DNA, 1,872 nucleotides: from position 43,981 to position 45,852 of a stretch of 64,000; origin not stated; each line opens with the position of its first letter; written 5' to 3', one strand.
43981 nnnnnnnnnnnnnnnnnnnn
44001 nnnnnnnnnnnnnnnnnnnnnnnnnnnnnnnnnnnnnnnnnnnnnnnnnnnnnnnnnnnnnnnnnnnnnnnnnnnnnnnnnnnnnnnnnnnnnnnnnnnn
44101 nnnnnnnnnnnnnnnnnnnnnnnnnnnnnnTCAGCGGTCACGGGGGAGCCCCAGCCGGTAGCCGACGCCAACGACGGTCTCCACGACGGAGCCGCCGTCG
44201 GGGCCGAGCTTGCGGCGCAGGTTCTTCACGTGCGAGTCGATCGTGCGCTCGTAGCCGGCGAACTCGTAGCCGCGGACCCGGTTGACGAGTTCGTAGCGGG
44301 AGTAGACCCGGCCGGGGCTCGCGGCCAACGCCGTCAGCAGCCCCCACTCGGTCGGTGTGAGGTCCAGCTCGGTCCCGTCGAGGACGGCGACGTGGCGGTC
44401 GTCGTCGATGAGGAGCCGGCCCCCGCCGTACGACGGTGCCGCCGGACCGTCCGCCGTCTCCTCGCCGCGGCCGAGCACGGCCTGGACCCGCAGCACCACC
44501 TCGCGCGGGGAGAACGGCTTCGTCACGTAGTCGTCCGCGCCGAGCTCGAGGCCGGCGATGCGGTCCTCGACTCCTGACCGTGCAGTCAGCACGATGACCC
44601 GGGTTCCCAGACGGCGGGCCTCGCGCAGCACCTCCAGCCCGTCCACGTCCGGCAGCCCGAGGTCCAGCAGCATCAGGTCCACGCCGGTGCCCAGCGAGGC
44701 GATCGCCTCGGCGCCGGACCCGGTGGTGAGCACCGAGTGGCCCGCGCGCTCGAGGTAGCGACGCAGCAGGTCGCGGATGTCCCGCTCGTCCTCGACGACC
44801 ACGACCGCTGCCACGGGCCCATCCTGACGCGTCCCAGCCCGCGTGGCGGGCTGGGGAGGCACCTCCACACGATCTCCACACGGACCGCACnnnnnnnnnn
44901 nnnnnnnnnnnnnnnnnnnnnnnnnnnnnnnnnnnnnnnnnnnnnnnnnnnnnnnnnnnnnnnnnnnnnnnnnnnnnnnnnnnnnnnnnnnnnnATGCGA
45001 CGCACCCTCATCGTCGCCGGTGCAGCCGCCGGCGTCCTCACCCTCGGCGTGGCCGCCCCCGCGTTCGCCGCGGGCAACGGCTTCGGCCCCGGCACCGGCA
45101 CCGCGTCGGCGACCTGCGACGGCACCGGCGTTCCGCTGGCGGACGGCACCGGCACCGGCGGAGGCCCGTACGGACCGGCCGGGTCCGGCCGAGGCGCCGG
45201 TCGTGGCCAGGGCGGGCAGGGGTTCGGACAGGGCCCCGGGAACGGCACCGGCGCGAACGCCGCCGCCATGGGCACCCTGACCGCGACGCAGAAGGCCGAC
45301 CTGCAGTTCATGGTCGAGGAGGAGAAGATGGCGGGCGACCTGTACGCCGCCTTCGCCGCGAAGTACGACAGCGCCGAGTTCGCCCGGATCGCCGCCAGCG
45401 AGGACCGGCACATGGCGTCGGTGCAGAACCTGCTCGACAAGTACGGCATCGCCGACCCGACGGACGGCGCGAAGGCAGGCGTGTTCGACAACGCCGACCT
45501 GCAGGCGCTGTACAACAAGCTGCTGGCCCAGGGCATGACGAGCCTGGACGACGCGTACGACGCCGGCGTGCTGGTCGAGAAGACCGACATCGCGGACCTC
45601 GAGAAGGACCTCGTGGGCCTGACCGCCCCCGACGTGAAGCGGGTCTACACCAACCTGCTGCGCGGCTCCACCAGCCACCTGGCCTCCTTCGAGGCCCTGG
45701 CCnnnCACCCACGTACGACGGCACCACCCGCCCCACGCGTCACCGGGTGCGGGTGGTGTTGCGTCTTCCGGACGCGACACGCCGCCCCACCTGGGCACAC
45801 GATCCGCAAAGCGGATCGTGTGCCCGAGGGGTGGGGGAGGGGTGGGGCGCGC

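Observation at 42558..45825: A two-component system plus a DUF2202 gene sit between arc and dop, bracketed by inverted family-1 repeats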

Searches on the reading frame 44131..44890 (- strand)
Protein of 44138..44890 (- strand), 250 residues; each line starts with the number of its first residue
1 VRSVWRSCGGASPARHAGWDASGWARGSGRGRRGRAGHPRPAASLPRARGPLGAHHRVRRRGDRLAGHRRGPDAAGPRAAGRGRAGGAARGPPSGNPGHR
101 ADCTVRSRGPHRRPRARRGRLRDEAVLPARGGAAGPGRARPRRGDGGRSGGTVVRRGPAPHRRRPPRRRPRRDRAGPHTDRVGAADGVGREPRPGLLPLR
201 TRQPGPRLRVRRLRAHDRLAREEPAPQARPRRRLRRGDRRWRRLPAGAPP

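Call 10: search_protein_families(library=pfam, proteins=[window:44138-44890:-])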
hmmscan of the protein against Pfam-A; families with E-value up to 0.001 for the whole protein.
window:44138-44890:- (250 aa): 0 families

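Call 39: search_protein_families(library=pfam, proteins=[window:44131-44823:-], max_evalue=0.01)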
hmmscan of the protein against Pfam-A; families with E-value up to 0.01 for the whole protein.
window:44131-44823:- (230 aa): 2 families
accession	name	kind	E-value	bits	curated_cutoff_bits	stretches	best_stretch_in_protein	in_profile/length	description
PF00072.30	Response_reg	-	6e-26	91.2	30.2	1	7-113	1-110/111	Response regulator receiver domain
PF00486.34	Trans_reg_C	-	6.5e-23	81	26.2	1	150-224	1-77/77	Transcriptional regulatory protein, C terminal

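Call 66: search_protein_families(library=ncbifam, proteins=[window:44134-44823:-], max_evalue=0.00001)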
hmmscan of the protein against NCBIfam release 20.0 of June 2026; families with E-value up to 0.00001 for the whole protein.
window:44134-44823:- (230 aa): 85 families (the best 25 are shown)
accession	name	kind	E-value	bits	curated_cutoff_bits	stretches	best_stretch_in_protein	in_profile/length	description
NF008296.0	PRK11083.1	equivalog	4.7e-51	173.4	273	1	5-224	4-225/228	two-component system response regulator CreB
TIGR02154.1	PhoB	equivalog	3.3e-50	170.5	296.2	1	6-224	4-225/226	phosphate regulon transcriptional regulator PhoB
NF007982.1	PRK10710.1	equivalog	1.3e-49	168.9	380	1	6-224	9-227/235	envelope stress response regulator BaeR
NF053854.1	RespRegPhoBBctds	equivalog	1.2e-47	162.2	270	1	7-224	1-224/225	two-component system response regulator PhoB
NF040689.1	MtrAB_MtrA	equivalog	1.6e-46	158.4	300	1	7-224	1-218/219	MtrAB system response regulator MtrA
NF008199.0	PRK10955.1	equivalog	5.4e-44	150.8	341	1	7-222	4-226/232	envelope stress response regulator transcription factor CpxR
NF045944.1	ResRegRpaBCyano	equivalog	1.9e-43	148.5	330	1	8-223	1-226/229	response regulator transcription factor RpaB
NF040534.1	resp_reg_YycF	equivalog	1.1e-42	145.9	340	1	7-224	3-227/231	response regulator YycF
NF033117.2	vanR_ACDEGLN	exception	3.2e-42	144.6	350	1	7-224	1-225/226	VanR-ABDEGLN family response regulator transcription factor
NF041733.1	resp_reg_CseB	equivalog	1.3e-41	142.4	350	1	6-224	2-226/228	two-component system response regulator CseB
NF012227.0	AdeR_RR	equivalog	1.3e-40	139.4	340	1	6-225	13-237/239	efflux system response regulator transcription factor AdeR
NF007005.1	PRK09468.1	equivalog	3.1e-40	138.1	331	1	6-223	5-230/237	osmolarity response regulator transcription factor OmpR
NF008034.0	PRK10766.1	equivalog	3e-38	131.6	275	1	6-224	4-226/231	two-component system response regulator TorR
NF033120.0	vanR_FM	exception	5e-38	131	460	1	6-223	5-228/231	vancomycin resistance response regulator transcription factor, VanR-F/VanR-M family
NF007546.0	PRK10161.1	equivalog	1.1e-37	129.8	471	1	7-224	5-225/229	phosphate response regulator transcription factor PhoB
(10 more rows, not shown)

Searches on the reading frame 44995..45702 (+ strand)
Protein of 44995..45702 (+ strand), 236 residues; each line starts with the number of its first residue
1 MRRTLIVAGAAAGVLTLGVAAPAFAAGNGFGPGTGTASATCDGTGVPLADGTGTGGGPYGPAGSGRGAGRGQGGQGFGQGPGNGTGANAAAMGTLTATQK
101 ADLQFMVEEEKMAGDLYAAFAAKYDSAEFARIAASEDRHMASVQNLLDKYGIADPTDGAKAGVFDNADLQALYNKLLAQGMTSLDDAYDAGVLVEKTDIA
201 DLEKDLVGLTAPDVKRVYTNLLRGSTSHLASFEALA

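Call 27: find_homologous_proteins(query=window:44995-45702:+, max_evalue=1e-10)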
Query window:44995-45702:+ (236 aa): 389 proteins with E <= 1e-10 among 6055 candidates; the best 120 are listed.
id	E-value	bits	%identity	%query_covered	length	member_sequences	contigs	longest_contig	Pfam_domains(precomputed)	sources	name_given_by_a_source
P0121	5.4e-144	496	100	100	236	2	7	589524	PF09968.15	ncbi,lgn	ncbi:MAG: DUF2202 domain-containing protein [Candidatus Nanopelagicales bacterium]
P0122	4.0e-53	199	52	98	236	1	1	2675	PF09968.15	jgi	jgi:hypothetical protein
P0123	9.5e-51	191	54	82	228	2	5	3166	PF09968.15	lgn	-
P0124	1.1e-49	187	48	98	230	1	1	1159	PF09968.15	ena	-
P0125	6.2e-49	185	49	98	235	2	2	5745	PF09968.15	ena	-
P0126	9.5e-49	184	52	72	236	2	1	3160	PF09968.15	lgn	-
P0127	9.6e-49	184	55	72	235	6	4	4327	PF09968.15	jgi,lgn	-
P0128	1.2e-48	184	46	98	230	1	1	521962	PF09968.15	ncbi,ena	-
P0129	2.5e-48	183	49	99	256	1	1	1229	PF09968.15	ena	-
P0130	2.8e-48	183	57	60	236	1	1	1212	PF09968.15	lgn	-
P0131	4.6e-48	182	59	59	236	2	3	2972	PF09968.15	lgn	-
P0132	1.3e-47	181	48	92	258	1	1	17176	PF09968.15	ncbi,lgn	-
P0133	4.2e-47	179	54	66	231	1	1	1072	PF09968.15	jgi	jgi:hypothetical protein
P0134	6.6e-47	178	54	72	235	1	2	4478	PF09968.15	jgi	-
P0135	1.1e-46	178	55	64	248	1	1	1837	PF09968.15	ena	-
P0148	5.8e-45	172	50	62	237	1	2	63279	PF09968.15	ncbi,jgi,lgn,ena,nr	ncbi:MAG TPA: DUF2202 domain-containing protein [Mycobacteriales bacterium]|nr:DUF2202 domain-contai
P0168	2.9e-43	166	50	94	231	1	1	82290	PF09968.15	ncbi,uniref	ncbi:DUF2202 domain-containing protein [Actinoplanes sp. NPDC024001]|uniref:DUF2202 domain-containin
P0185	2.6e-42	163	46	98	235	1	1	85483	PF09968.15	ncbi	-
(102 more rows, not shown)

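Call 28: find_encoding_contigs(protein=P0121, flank=10000, max_places=10)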
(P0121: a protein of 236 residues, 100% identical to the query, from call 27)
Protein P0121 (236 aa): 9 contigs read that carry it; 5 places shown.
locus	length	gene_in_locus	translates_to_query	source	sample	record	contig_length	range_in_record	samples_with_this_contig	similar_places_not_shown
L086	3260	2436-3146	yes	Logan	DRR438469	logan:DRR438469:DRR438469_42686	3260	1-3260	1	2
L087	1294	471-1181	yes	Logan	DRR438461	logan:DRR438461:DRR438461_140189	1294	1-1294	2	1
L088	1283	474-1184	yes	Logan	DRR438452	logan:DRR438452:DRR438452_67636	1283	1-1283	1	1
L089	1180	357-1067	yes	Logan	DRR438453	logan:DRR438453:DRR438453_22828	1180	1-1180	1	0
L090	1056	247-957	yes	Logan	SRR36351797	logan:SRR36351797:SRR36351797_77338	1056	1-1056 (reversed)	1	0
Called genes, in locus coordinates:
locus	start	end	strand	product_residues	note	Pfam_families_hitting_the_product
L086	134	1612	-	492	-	PF00672:HAMP, PF00512:HisKA, PF02518:HATPase_c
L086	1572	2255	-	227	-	PF00072:Response_reg, PF00486:Trans_reg_C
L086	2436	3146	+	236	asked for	PF09968:DUF2202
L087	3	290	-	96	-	?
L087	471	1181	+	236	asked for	PF09968:DUF2202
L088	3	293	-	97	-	?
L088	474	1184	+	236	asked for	PF09968:DUF2202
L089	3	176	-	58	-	?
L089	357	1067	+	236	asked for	PF09968:DUF2202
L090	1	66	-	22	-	?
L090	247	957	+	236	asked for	PF09968:DUF2202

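Call 29: find_encoding_contigs(protein=P0128, flank=6000, max_places=2)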
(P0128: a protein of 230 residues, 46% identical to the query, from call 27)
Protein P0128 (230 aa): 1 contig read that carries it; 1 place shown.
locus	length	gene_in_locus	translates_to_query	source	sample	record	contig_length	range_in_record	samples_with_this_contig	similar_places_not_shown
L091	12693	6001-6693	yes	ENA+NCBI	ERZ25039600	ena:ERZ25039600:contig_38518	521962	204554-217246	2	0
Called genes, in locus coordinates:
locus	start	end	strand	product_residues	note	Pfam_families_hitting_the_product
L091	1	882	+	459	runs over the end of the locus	PF00743:FMO-like, PF01266:DAO (faint), PF07992:Pyr_redox_2, PF13454:NAD_binding_9 (faint), PF13738:Pyr_redox_3, PF13434:Lys_Orn_oxgnase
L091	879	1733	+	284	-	PF00561:Abhydrolase_1, PF12146:Hydrolase_4, PF12697:Abhydrolase_6, PF06821:Ser_hydrolase (faint)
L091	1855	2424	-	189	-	-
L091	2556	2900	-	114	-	-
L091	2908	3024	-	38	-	-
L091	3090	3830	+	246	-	PF02585:PIG-L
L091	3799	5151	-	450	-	PF00672:HAMP, PF00512:HisKA, PF13581:HATPase_c_2, PF02518:HATPase_c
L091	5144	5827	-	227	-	PF00072:Response_reg, PF00486:Trans_reg_C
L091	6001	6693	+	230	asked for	PF09968:DUF2202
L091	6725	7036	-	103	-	-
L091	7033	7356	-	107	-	PF12680:SnoaL_2 (weak)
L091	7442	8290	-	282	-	PF00551:Formyl_trans_N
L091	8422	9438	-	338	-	PF08240:ADH_N, PF16912:Glu_dehyd_C, PF00107:ADH_zinc_N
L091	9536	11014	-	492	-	PF01232:Mannitol_dh, PF08125:Mannitol_dh_C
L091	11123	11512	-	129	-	-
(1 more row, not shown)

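Call 30: find_encoding_contigs(protein=P0148, flank=6000, max_places=2)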
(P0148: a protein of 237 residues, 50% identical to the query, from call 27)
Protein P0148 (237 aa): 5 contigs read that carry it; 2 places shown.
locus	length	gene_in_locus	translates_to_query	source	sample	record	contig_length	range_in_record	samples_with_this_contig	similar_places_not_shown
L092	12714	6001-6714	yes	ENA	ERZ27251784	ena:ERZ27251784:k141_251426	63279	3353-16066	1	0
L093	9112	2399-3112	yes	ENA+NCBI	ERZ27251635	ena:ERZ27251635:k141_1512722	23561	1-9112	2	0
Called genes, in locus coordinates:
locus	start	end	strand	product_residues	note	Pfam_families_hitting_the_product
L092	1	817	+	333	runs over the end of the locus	PF00044:Gp_dh_N, PF02800:Gp_dh_C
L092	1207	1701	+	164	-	-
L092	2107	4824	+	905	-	PF13302:Acetyltransf_3, PF00583:Acetyltransf_1, PF13508:Acetyltransf_7 (weak), PF02629:CoA_binding, PF13380:CoA_binding_2, PF13607:Succ_CoA_lig, PF19045:Ligase_CoA_2, PF13549:ATP-grasp_5, +1 more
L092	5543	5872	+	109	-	PF02656:DUF202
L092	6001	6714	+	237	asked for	PF09968:DUF2202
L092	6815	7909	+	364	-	PF02585:PIG-L, PF03625:DUF302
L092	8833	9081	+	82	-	PF00011:HSP20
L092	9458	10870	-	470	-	PF00672:HAMP, PF00512:HisKA, PF13581:HATPase_c_2 (weak), PF02518:HATPase_c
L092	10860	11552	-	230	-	PF00072:Response_reg, PF00486:Trans_reg_C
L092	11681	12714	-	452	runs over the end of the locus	PF00753:Lactamase_B (weak), PF00581:Rhodanese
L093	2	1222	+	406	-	PF19045:Ligase_CoA_2, PF13549:ATP-grasp_5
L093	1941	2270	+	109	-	PF02656:DUF202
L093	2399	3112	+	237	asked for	PF09968:DUF2202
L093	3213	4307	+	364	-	PF02585:PIG-L, PF03625:DUF302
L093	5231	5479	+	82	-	PF00011:HSP20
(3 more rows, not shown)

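Call 31: find_encoding_contigs(protein=P0168, flank=6000, max_places=2)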
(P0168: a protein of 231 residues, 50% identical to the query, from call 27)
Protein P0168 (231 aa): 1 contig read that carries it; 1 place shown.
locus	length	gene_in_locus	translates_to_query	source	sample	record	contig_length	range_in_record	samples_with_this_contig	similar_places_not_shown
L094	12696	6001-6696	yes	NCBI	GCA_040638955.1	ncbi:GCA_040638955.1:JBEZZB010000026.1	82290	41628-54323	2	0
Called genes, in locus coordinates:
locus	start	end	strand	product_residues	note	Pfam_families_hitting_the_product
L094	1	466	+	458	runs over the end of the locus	PF01496:V_ATPase_I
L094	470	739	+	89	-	PF00137:ATP-synt_C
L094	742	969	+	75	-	-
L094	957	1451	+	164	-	-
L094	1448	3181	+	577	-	PF02874:ATP-synt_ab_N (faint), PF16886:ATP-synt_ab_Xtn, PF00006:ATP-synt_ab, PF22919:ATP-synt_VA_C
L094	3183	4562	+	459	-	PF00006:ATP-synt_ab, PF22919:ATP-synt_VA_C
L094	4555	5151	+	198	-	PF01813:ATP-synt_D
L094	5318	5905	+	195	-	PF00581:Rhodanese, PF11127:YgaP-like_TM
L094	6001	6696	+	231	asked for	PF09968:DUF2202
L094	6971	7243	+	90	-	PF09851:SHOCT (weak)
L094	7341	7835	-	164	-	PF01750:HycI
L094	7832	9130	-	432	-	PF00374:NiFeSe_Hases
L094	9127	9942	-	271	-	PF01058:Oxidored_q6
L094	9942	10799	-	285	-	PF00175:NAD_binding_1, PF10418:DHODB_Fe-S_bind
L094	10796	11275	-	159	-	PF00027:cNMP_binding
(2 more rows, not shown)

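Call 41: find_related_loci(query=A4, collection=metagenome_contigs, flank=10000)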
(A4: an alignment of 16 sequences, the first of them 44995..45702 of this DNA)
Query A4 (236 aa) in metagenome_contigs; peptide patterns used: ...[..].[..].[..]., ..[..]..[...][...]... (x = any residue, [..] = any of these).
600 stretches matched a pattern (row limit reached: there are more); 566 encode a relative of the query (tblastn E <= 1e-3); the best 80 are kept; 80 distinct loci.
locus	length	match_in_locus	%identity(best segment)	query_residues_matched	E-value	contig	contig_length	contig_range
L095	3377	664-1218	50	48-232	6e-47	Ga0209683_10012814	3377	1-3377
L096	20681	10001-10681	43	2-236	2e-45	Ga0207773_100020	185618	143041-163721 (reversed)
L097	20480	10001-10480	52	76-233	1e-44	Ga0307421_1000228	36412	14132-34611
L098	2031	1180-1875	42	1-232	8e-45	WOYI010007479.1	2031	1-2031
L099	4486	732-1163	57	90-233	4e-44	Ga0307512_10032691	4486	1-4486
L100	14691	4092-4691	48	35-233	7e-44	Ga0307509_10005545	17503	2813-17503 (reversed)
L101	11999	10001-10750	45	1-232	9e-44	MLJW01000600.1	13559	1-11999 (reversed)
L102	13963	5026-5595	48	47-232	3e-43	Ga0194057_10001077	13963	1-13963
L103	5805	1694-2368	46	2-232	8e-43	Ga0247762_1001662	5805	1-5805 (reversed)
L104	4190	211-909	48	1-232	1e-42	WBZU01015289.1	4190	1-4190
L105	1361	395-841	53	87-235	3e-44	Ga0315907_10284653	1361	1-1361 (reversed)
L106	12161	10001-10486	50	77-234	1e-42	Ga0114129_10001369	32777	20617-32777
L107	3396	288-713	54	91-232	4e-42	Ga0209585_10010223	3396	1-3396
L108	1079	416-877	54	82-232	3e-44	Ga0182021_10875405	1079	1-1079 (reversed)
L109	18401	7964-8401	54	87-232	9e-42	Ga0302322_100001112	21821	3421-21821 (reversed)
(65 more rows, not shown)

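Call 66: search_protein_families(library=ncbifam, proteins=[window:44995-45702:+], max_evalue=0.00001)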
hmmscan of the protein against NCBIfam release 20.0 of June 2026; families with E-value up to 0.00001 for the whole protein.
window:44995-45702:+ (236 aa): 0 families

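Call 73: find_encoding_contigs(protein=P0185, flank=10000, max_places=2)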
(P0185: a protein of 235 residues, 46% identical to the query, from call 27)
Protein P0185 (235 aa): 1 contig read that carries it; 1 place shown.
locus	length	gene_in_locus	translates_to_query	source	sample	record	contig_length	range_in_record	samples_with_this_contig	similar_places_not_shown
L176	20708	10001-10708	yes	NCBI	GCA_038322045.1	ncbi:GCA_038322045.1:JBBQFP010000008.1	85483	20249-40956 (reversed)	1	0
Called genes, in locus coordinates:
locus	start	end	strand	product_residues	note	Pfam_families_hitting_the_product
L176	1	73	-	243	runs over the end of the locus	PF03575:Peptidase_S51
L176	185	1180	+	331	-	PF05661:DUF808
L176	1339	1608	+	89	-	PF02583:Trns_repr_metal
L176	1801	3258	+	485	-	PF01266:DAO (faint), PF07992:Pyr_redox_2 (weak)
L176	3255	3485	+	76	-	-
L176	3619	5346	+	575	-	PF00390:malic, PF03949:Malic_M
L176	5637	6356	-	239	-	PF02585:PIG-L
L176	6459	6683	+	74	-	PF11127:YgaP-like_TM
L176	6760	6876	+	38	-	-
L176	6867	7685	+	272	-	PF04542:Sigma70_r2, PF22029:PhyR_sigma2, PF08281:Sigma70_r4_2, PF13490:zf-HC2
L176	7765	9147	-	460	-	PF00672:HAMP, PF00512:HisKA, PF13581:HATPase_c_2 (weak), PF02518:HATPase_c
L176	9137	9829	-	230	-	PF00072:Response_reg, PF00486:Trans_reg_C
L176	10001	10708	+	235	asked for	PF09968:DUF2202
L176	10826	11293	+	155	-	-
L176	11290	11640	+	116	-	-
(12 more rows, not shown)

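Call 74: find_encoding_contigs(protein=P0132, flank=10000, max_places=3)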
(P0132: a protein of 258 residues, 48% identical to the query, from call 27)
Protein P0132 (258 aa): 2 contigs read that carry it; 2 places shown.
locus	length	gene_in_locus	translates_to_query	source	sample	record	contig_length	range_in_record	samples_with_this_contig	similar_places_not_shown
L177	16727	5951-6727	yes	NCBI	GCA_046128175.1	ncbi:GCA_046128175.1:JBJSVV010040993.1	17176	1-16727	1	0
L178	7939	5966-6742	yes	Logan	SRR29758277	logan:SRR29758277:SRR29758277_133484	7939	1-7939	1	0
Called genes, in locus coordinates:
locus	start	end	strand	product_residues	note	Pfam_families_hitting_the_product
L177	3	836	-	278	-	?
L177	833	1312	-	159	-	PF02542:YgbB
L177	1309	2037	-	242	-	PF01128:IspD, PF12804:NTP_transf_3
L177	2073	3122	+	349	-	PF01212:Beta_elim_lyase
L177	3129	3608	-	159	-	PF02559:CarD_TRCF_RID, PF21095:CarD_C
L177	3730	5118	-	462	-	PF00672:HAMP, PF00512:HisKA, PF02518:HATPase_c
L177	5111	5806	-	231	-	PF00072:Response_reg, PF00486:Trans_reg_C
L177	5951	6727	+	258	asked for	PF09968:DUF2202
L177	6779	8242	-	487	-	PF18073:Zn_ribbon_LapB, PF03796:DnaB_C (weak), PF06745:ATPase, PF13481:AAA_25, PF23442:DUF7125 (faint)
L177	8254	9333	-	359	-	-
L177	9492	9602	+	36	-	-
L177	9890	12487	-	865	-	PF02861:Clp_N, PF13191:AAA_16, PF23569:NBD_SMAX1, PF00004:AAA, PF17871:AAA_lid_9, PF00004:AAA, PF07724:AAA_2, PF07728:AAA_5, +12 more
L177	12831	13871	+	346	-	PF00348:polyprenyl_synt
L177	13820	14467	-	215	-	PF00702:Hydrolase, PF13419:HAD_2, PF13242:Hydrolase_like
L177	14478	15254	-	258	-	PF03309:Pan_kinase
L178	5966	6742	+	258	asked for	PF09968:DUF2202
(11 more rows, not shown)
